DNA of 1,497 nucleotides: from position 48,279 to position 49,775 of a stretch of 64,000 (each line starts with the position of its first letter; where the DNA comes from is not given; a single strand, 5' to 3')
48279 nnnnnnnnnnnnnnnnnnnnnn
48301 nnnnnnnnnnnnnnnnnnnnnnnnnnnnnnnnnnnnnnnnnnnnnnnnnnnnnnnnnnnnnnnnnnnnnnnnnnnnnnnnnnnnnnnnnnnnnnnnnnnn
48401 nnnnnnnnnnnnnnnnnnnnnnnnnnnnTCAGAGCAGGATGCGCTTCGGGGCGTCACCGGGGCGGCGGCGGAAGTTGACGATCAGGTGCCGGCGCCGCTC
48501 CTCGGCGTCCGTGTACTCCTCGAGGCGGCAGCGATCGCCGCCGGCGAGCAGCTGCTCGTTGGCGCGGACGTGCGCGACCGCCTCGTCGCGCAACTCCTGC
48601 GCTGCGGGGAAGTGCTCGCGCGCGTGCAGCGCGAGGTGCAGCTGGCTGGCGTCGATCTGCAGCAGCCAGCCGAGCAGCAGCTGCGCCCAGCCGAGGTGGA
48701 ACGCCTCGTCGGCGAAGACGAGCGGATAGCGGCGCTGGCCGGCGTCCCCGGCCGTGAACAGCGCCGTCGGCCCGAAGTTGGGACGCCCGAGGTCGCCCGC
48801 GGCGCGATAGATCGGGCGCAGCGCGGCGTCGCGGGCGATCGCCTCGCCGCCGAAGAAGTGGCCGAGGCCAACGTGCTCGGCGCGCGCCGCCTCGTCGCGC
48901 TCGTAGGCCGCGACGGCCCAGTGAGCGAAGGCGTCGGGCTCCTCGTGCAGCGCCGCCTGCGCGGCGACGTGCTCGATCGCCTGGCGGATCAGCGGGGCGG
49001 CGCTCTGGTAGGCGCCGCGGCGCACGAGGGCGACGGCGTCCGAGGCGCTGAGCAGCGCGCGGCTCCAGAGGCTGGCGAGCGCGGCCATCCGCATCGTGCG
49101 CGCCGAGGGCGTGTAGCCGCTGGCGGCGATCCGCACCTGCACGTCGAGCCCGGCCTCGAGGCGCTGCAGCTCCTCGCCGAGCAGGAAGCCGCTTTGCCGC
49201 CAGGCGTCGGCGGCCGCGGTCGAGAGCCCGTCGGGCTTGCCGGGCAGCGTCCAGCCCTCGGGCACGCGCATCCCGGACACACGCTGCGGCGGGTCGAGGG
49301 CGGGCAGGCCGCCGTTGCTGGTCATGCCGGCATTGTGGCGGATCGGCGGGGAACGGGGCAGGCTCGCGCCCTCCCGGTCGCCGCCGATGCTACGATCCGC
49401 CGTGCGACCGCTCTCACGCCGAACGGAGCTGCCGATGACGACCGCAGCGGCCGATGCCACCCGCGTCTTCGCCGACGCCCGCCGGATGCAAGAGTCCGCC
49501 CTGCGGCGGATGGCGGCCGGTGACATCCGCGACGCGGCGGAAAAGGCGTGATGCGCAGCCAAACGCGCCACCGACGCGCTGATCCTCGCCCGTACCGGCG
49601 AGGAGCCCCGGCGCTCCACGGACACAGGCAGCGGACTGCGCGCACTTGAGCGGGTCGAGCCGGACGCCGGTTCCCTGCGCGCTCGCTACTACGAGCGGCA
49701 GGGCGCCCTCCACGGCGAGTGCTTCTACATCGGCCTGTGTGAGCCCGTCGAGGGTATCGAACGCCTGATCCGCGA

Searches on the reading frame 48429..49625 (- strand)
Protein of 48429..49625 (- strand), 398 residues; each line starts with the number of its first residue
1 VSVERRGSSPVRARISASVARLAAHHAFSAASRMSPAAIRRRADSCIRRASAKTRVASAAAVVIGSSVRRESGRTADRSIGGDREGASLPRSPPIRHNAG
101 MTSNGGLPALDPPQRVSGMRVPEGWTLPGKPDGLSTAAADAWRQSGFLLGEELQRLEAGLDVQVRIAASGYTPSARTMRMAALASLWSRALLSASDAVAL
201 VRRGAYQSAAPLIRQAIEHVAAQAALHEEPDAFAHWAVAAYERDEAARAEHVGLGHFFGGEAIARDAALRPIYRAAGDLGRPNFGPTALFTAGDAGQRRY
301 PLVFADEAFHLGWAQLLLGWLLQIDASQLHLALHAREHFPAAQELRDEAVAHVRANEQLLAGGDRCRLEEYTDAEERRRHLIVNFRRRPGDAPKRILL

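Call 3: search_protein_families(library=pfam, proteins=[window:48429-49625:-], max_evalue=1)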
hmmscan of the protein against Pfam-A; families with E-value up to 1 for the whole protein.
window:48429-49625:- (398 aa): 1 family
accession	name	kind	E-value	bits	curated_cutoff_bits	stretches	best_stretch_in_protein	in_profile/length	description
PF18928.5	DUF5677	-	9.7e-05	22.9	27.1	1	181-239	2-61/166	Family of unknown function (DUF5677)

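Call 4: search_protein_families(library=padloc, proteins=[window:48429-49625:-], max_evalue=1)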
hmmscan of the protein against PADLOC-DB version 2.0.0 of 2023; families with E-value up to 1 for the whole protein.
window:48429-49625:- (398 aa): 0 families

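Call 5: search_protein_families(library=ncbifam, proteins=[window:48429-49625:-], max_evalue=1)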
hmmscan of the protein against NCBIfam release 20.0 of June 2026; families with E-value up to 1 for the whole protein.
window:48429-49625:- (398 aa): 0 families
